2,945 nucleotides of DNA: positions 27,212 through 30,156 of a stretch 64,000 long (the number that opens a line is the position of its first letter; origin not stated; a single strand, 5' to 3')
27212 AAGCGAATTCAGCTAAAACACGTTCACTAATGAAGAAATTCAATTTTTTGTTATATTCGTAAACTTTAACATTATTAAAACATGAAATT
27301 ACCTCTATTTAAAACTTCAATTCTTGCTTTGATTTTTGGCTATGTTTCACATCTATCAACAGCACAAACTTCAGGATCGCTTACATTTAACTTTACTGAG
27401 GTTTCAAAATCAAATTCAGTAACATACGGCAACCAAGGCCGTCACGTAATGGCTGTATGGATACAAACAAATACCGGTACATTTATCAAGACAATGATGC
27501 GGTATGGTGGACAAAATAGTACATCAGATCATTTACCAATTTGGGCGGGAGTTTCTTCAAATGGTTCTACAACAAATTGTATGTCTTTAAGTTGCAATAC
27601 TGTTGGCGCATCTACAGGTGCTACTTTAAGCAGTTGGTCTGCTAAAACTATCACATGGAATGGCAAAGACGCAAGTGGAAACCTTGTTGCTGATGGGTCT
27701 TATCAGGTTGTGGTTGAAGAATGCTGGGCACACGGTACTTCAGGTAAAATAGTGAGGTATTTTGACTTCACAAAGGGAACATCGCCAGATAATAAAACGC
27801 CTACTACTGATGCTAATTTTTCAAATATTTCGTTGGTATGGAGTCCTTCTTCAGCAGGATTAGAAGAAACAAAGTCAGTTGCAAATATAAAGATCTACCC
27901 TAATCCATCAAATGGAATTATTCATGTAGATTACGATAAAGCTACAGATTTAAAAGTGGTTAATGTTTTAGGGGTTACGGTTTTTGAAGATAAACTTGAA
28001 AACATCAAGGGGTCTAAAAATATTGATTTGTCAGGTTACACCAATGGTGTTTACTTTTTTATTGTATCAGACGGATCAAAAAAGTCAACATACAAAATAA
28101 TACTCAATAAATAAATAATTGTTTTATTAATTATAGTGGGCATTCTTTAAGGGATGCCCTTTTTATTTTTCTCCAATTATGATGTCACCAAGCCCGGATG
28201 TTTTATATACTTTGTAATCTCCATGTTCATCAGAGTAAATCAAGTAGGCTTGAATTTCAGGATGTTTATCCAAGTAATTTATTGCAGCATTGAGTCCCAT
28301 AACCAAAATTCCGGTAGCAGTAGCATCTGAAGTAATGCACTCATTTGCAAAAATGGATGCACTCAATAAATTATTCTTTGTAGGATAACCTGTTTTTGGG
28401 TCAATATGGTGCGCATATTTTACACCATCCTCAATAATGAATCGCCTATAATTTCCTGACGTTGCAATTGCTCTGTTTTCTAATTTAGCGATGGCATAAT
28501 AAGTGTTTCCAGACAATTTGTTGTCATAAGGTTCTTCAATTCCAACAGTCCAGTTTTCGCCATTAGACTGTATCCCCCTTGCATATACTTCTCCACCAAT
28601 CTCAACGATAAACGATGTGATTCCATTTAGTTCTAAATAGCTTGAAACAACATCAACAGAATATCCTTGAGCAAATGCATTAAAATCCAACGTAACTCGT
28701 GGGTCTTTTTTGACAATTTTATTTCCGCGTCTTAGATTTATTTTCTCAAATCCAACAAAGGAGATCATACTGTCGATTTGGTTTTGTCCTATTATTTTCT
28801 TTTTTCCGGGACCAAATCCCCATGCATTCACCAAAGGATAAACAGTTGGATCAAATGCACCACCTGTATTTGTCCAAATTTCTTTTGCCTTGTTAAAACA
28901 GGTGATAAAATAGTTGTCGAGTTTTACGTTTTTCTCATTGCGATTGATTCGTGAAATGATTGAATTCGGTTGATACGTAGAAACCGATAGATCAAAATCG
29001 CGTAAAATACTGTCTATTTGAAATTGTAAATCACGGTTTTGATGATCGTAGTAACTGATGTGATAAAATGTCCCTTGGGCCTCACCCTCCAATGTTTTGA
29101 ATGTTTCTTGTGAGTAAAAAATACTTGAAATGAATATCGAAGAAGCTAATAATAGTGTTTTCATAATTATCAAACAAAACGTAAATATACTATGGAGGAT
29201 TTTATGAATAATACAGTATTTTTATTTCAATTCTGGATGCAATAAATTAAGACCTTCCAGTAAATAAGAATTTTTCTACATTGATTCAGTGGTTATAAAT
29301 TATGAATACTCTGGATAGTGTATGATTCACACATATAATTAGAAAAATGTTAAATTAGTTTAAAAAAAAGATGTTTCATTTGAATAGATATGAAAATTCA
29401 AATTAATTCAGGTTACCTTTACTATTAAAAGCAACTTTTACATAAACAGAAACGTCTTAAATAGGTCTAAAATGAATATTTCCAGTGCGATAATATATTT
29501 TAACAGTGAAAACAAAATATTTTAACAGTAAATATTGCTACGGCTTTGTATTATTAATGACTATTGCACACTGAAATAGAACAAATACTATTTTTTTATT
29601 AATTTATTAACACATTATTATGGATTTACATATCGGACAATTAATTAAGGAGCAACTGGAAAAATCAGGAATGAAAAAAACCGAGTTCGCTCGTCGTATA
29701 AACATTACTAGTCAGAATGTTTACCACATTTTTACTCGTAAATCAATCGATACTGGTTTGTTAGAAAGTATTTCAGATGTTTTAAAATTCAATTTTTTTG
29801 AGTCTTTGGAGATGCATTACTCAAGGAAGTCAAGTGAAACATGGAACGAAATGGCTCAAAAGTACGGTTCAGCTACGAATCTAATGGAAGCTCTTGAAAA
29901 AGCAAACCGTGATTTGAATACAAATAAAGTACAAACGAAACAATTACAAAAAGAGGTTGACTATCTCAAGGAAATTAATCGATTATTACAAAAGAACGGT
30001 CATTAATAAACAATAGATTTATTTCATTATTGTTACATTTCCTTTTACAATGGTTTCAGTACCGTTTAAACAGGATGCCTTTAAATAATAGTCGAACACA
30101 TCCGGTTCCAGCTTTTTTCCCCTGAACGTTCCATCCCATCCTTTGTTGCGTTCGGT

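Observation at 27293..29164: T9SS-exported DUF2271-like protein carrying an ApbE flavinylation motif, tail-to-tail with apbE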

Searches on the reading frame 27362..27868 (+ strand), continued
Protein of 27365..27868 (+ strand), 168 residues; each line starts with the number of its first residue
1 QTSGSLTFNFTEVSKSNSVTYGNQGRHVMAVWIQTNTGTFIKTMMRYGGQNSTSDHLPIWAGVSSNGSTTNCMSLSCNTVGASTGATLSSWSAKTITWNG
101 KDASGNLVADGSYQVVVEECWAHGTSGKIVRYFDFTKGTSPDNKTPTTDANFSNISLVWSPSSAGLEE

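Call 43: fold_search(model_id=the predicted structure, library=pdb)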
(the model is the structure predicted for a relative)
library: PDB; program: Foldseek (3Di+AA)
matches with E <= 10: 825; with E <= 0.001: 2
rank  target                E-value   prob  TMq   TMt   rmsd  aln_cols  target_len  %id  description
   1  8dhw_B                3.7e-04  1.00  0.22  0.11  15.5       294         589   12  Treponema lecithinolyticum beta-glucuronidase in complex with a UNC4917-glucuronide conjugate (released 2023-05-17)
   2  8e72_B                5.3e-04  0.99  0.21  0.10  15.6       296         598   12  Treponema lecithinolyticum beta-glucuronidase in complex with a ciprofloxacin-glucuronide conjugate (released 2023-06-21)
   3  6lej_B                1.0e-03  0.97  0.20  0.10  14.8       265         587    7  Structure of E. coli beta-glucuronidase complex with C6-propyl uronic isofagomine (released 2021-01-27)
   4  8dhv_B                1.1e-03  0.98  0.22  0.11  18.0       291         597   11  Treponema lecithinolyticum beta-glucuronidase (released 2023-05-17)
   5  7c7u_B                1.4e-03  1.00  0.24  0.12  19.3       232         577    9  Biofilm associated protein - BSP domain (released 2021-05-12)
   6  8e72_A                1.6e-03  0.99  0.22  0.11  15.9       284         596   12  Treponema lecithinolyticum beta-glucuronidase in complex with a ciprofloxacin-glucuronide conjugate (released 2023-06-21)
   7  4g5a_A                1.7e-03  1.00  0.24  0.60   2.5        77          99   16  Crystal structure of a putative member of duf 3244 protein family (BT_1867) from Bacteroides thetaiotaomicron VPI-5482 (released 2012-09-19)
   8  8jmw_A                1.8e-03  0.89  0.19  0.11  15.1       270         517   11  Fibril form of serine peptidase Vpr (released 2023-12-06)
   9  8glk_D                1.9e-03  1.00  0.23  0.76   3.0        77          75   28  The Type 9 Secretion System dGldL peak II, NucA substrate bound complex (released 2024-01-31)
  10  8ohx_BBB              2.0e-03  0.87  0.18  0.10  16.2       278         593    9  Crystal structure of Beta-glucuronidase from Escherichia coli in complex with siastatin B derived inhibitor (released 2024-01-10)
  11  6lem_B                2.1e-03  0.89  0.19  0.10  15.9       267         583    7  Structure of E. coli beta-glucuronidase complex with C6-nonyl uronic isofagomine (released 2021-01-27)
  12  1xf1_A                2.4e-03  0.93  0.23  0.08  20.4       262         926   12  Structure of C5a peptidase- a key virulence factor from Streptococcus (released 2005-11-22)
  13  8dhw_A                2.5e-03  0.98  0.22  0.11  15.5       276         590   12  Treponema lecithinolyticum beta-glucuronidase in complex with a UNC4917-glucuronide conjugate (released 2023-05-17)
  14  7pr6_AAA              2.5e-03  0.92  0.19  0.10  15.9       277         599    9  Crystal structure of E. coli beta-glucuronidase in complex with covalent inhibitor ME727 (released 2022-08-03)
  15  7bj3                  4.0e-03  0.96  0.24  0.08  14.1       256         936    9  ScpA from Streptococcus pyogenes, S512A active site mutant (released 2021-05-12)
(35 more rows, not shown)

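Call 47: search_protein_representatives(protein=window:27362-27865:+)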
Query: 168 residues. Proteins with E-value up to 0.001 (for the whole library): 923; up to 1e-10: 257; up to 1e-30: 22. The best 150 are listed.
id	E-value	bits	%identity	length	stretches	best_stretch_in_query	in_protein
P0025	5.2e-49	182.8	59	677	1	1-164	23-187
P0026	3.2e-46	173.7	59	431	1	1-162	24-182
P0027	7.7e-46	172.4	50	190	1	1-165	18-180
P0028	1.1e-45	171.9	58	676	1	1-164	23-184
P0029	5.5e-42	159.9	55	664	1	1-166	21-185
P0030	4.4e-40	153.7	50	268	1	2-164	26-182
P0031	2.3e-38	148.1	50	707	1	1-163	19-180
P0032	3.5e-38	147.6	45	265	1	2-164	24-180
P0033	3.4e-37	144.3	52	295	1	1-166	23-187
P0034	1.4e-36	142.3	48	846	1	1-165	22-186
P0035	1.3e-35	139.2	44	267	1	3-167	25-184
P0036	1.4e-35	139.1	44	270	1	1-165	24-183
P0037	2.2e-35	138.5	49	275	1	1-164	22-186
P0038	2.8e-35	138.1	53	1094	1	1-164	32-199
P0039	1.3e-34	136.0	50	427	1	3-165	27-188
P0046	1.0e-30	123.3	44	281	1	2-167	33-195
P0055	1.0e-24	103.8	44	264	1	1-168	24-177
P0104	2.4e-17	79.8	37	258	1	1-164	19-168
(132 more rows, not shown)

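Call 53: find_encoding_contigs(protein=P0046, flank=7000, max_places=2)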
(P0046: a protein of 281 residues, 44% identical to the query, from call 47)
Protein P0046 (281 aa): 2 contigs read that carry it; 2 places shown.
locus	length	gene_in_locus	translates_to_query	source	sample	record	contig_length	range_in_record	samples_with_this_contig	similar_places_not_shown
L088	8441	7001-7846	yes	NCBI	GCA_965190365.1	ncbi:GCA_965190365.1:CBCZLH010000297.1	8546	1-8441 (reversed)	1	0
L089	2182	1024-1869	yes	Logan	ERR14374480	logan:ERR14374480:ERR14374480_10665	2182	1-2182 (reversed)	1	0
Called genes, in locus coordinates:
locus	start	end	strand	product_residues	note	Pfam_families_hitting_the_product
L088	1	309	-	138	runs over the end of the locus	?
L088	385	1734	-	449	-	PF02881:SRP54_N, PF00448:SRP54, PF06414:Zeta_toxin (faint), PF13401:AAA_22 (faint), PF02978:SRP_SPB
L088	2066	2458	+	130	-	PF12869:tRNA_anti-like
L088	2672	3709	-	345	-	PF02424:ApbE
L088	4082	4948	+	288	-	PF19089:DUF5777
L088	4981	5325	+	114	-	-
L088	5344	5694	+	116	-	-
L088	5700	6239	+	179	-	PF04264:YceI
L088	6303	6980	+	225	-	-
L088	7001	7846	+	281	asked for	PF10029:DUF2271 (weak), PF13860:FlgD_ig (weak), PF18962:Por_Secre_tail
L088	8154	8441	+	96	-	?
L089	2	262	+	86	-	?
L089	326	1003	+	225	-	-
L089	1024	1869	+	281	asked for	PF10029:DUF2271 (weak), PF13860:FlgD_ig (weak), PF18962:Por_Secre_tail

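Call 54: find_encoding_contigs(protein=P0055, flank=7000, max_places=2)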
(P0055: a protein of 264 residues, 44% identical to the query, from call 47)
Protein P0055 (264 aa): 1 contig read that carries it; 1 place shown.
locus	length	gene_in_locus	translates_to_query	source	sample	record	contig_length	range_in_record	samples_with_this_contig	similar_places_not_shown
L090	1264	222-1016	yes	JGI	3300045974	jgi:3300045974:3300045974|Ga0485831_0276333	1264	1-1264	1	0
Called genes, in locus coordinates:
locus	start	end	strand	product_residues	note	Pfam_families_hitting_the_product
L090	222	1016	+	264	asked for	PF10029:DUF2271, PF18962:Por_Secre_tail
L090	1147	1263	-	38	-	?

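Call 55: find_encoding_contigs(protein=P0104, flank=7000, max_places=2)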
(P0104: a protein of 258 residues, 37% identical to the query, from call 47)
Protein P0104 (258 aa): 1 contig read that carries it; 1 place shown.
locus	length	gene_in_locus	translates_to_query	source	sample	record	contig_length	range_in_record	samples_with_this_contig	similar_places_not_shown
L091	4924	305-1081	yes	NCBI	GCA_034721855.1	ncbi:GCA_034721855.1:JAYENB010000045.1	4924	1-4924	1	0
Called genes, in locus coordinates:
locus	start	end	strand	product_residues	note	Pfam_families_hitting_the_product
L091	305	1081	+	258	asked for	PF10029:DUF2271, PF18962:Por_Secre_tail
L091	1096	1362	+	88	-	PF13899:Thioredoxin_7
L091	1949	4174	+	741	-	PF03030:H_PPase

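Call 69: find_related_loci(query=A3, collection=metagenome_contigs, flank=8000)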
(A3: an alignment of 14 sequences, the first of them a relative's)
Query A3 (297 aa) in metagenome_contigs; peptide patterns used: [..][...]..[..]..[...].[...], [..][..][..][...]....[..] (x = any residue, [..] = any of these).
600 stretches matched a pattern (row limit reached: there are more); 576 encode a relative of the query (tblastn E <= 1e-3); the best 80 are kept; 80 distinct loci.
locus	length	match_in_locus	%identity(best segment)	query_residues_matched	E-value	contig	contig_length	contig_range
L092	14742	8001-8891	92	1-297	0e+0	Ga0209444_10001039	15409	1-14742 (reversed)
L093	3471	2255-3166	86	1-297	0e+0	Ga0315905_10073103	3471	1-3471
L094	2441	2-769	89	40-295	2e-170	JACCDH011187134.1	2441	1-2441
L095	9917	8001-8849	71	18-295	1e-137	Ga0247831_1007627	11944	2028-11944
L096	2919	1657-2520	68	6-295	8e-141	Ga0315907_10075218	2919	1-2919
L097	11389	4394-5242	66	19-294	4e-126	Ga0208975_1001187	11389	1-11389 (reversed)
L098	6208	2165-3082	61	1-294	3e-125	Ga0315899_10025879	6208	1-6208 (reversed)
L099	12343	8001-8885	64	1-295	1e-124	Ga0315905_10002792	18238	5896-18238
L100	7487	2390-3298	63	1-294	2e-123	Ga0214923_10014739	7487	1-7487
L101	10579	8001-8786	66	34-294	2e-122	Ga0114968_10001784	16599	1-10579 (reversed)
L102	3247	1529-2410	62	3-294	7e-126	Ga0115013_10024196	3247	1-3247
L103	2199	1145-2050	58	4-297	1e-123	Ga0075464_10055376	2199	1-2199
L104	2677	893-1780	57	6-297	1e-119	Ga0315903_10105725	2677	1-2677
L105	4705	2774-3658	56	1-295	4e-104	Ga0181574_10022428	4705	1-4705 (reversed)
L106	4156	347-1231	55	3-294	2e-104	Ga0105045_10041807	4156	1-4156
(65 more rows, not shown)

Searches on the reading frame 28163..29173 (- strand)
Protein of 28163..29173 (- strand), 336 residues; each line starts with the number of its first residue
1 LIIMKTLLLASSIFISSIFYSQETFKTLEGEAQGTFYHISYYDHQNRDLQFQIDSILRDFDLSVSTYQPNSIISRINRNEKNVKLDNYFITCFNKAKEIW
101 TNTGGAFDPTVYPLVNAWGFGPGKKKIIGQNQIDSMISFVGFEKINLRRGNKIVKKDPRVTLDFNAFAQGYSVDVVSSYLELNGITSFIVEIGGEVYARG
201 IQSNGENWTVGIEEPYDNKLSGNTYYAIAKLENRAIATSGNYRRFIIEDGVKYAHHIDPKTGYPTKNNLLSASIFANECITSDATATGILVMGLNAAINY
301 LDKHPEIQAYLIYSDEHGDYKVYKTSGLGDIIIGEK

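Call 3: search_protein_families(library=pfam, proteins=[window:28163-29173:-], max_evalue=1)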
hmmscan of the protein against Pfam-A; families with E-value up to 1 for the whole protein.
window:28163-29173:- (336 aa): 1 family
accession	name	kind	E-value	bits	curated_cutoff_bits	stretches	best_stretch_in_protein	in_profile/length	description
PF02424.20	ApbE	-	6.9e-83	278.7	25.6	1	34-311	2-266/266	ApbE family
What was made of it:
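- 28163..29164 (-): apbE, FAD:protein FMN transferase, 333 aa from the ATG, with a signal-peptide-like N-terminus ending ...FYS|Q. PF02424 278.7 bits, full length (call 3).
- Checked: Neighbour: 28163-29164 (-) from the ATG is ApbE at 278.7 bits, full length (call 3).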

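Call 4: search_protein_families(library=ncbifam, proteins=[window:28163-29173:-], max_evalue=1)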
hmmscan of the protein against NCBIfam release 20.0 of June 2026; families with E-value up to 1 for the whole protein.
window:28163-29173:- (336 aa): 1 family
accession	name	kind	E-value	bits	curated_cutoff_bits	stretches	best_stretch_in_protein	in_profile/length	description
NF007774.0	PRK10461.1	equivalog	2.2e-55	188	498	1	20-323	29-337/351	FAD:protein FMN transferase ApbE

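Call 61: search_solved_structures(query=window:28163-29164:-, max_evalue=1e-10, show_alignments=2)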
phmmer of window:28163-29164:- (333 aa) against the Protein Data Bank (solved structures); distinct sequences matched with E-value up to 1e-10: 13.
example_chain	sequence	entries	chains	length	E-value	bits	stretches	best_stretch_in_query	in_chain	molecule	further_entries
6nxi_A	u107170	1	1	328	6.2e-51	176.6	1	25-323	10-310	FAD:protein FMN transferase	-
6nxj_A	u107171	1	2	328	1.5e-49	172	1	25-323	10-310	FAD:protein FMN transferase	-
3pnd_A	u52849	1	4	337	1.9e-41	145.4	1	23-314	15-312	Thiamine biosynthesis lipoprotein ApbE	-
2o18_A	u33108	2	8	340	2.3e-41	145.1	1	23-331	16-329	Thiamine biosynthesis lipoprotein apbE | FAD:protein FMN transferase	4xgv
4xgw_A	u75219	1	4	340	3.1e-41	144.7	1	23-331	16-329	FAD:protein FMN transferase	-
4xgx_A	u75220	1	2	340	4.1e-40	141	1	23-331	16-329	FAD:protein FMN transferase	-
7esa_A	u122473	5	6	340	9e-38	133.3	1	30-325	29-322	FAD:protein FMN transferase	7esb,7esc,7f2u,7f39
5mgy_H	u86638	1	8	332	1.3e-37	132.8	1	20-312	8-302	FAD:protein FMN transferase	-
4xdt_A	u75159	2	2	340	2.2e-28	102.5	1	50-313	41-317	FAD:protein FMN transferase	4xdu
1vrm_A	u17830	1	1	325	2.4e-27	99.1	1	60-311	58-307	hypothetical protein TM1553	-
4ifu_A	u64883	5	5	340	3.4e-27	98.5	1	50-313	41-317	FAD:protein FMN transferase | Thiamine biosynthesis lipoprotein ApbE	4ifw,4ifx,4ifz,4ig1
7mgt_A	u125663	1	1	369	1.6e-26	96.4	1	50-313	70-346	FAD:protein FMN transferase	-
4xdr_A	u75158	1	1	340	4.3e-26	94.9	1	50-313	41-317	FAD:protein FMN transferase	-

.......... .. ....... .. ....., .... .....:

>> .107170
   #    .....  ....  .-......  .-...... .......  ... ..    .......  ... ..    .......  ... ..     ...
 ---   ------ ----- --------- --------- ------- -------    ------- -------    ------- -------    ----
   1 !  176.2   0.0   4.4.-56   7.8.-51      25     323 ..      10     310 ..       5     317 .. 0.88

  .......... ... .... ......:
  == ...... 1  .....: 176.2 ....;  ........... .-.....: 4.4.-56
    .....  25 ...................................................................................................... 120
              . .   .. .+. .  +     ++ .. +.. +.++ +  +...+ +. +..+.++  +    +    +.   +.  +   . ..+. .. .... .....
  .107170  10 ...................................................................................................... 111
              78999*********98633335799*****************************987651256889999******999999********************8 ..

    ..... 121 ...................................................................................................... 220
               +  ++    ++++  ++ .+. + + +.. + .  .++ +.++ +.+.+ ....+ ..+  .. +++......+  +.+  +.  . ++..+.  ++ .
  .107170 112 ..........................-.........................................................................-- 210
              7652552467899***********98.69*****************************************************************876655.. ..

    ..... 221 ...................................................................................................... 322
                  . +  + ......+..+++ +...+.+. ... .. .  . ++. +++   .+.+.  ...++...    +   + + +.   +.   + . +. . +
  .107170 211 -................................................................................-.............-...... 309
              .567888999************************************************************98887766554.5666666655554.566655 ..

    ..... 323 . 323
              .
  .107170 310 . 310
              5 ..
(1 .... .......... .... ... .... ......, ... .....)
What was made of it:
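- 28163..29164 (-): Best solved relative is V. cholerae ApbE 6nxi at 6e-51, with the catalytic His aligned (call 61).
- On ApbE (FAD:protein FMN transferase): The window's YAH-HIDP aligns with V. cholerae YSH-IIDP, whose His is the residue changed in 6nxj (call 61).
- The V. cholerae catalytic His, the residue mutated in 6nxj, is conserved (call 61). The ApbE is most similar to the V. cholerae enzyme that serves NQR (call 61).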

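Call 71: list_cluster_members(proteins=[P0001, window:28163-29164:-, P0012, P0024])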
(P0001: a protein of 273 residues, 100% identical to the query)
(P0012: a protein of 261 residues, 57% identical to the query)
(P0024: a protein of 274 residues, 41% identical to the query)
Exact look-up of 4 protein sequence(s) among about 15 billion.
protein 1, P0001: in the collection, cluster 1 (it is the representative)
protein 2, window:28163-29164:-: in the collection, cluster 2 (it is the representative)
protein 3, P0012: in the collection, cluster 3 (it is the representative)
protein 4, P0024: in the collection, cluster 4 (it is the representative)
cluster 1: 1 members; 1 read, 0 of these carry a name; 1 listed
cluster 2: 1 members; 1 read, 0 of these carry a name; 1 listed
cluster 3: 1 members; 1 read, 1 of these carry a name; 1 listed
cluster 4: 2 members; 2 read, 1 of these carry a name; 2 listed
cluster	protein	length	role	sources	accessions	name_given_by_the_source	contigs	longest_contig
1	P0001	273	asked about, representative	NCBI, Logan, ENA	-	-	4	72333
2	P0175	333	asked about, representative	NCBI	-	-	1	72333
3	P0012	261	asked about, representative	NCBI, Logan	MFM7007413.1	MAG: DUF2271 domain-containing protein [Flavobacteriales bacterium]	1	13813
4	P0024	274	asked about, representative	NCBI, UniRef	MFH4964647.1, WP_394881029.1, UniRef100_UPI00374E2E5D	T9SS type A sorting domain-containing protein [Gaetbulibacter sp. M235] | T9SS type A sorting domain-containing protein n=1 Tax=Gaetbulibacter sp. M235 ...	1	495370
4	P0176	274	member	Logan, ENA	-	-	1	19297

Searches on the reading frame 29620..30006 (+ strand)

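Call 3: search_protein_families(library=pfam, proteins=[window:29620-30006:+], max_evalue=1)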
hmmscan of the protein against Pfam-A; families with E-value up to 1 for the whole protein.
window:29620-30006:+ (128 aa): 13 families
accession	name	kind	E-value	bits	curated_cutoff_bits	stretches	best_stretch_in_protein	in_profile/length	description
PF13443.12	HTH_26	-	3.7e-07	30.7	22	1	9-64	2-59/63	Cro/C1-type HTH DNA-binding domain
PF01381.28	HTH_3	-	4.8e-05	23.7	23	1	9-56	1-49/55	Helix-turn-helix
PF24852.1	DUF7726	-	0.0027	18.2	26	1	8-41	13-45/73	Domain of unknown function (DUF7726)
PF03564.21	DUF1759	-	0.013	16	25.4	1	72-128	57-114/148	Protein of unknown function (DUF1759)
PF15978.11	TnsD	-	0.016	14.7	32.4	1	10-87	192-258/355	Tn7-like transposition protein D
PF18035.6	Bap31_Bap29_C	-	0.026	15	30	1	86-116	4-34/52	Bap31/Bap29 cytoplasmic coiled-coil domain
PF04218.19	CENP-B_N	-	0.028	14.5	21.2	1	16-41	21-46/53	CENP-B N-terminal DNA-binding domain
PF12668.12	DUF3791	-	0.052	14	25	1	22-43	9-30/60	Protein of unknown function (DUF3791)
PF13560.12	HTH_31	-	0.059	14.1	27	1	5-55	2-54/64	Helix-turn-helix domain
PF21983.2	NikA-like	-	0.08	13.5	27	1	7-27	17-37/72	Mobilization protein NikA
PF15943.11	YdaS_toxin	-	0.18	12.1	30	1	20-52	11-44/65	Bacterial toxin YdaS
PF14943.11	MRP-S26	-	0.26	11.6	27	1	7-59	108-160/168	Mitochondrial ribosome subunit S26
PF24810.1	RBD_LARS1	-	0.55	10.8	27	0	88-119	16-47/75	Leucine--tRNA ligase, RagD-binding domain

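Call 4: search_protein_families(library=ncbifam, proteins=[window:29620-30006:+], max_evalue=1)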
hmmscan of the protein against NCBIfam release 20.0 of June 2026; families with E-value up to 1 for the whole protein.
window:29620-30006:+ (128 aa): 5 families
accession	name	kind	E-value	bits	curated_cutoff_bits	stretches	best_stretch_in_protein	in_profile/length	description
TIGR04111.1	BcepMu_gp16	hypoth_equivalog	0.001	19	34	1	9-41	5-37/55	phage-associated protein, BcepMu gp16 family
NF038310.1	lysogeny_AimR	equivalog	0.0065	15.5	70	1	9-95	1-79/365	AimR family lysis-lysogeny pheromone receptor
TIGR02607.1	antidote_HigA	equivalog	0.013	15.3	47.7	1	3-41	5-44/81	HigA family addiction module antitoxin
NF048000.1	ECH1013_TF_S24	equivalog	0.047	13.6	300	1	8-57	6-57/204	ECH_1013 family putative transcriptional regulator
NF010507.0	PRK13922.10-6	equivalog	0.098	12.3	219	1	57-118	30-90/252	rod shape-determining protein MreC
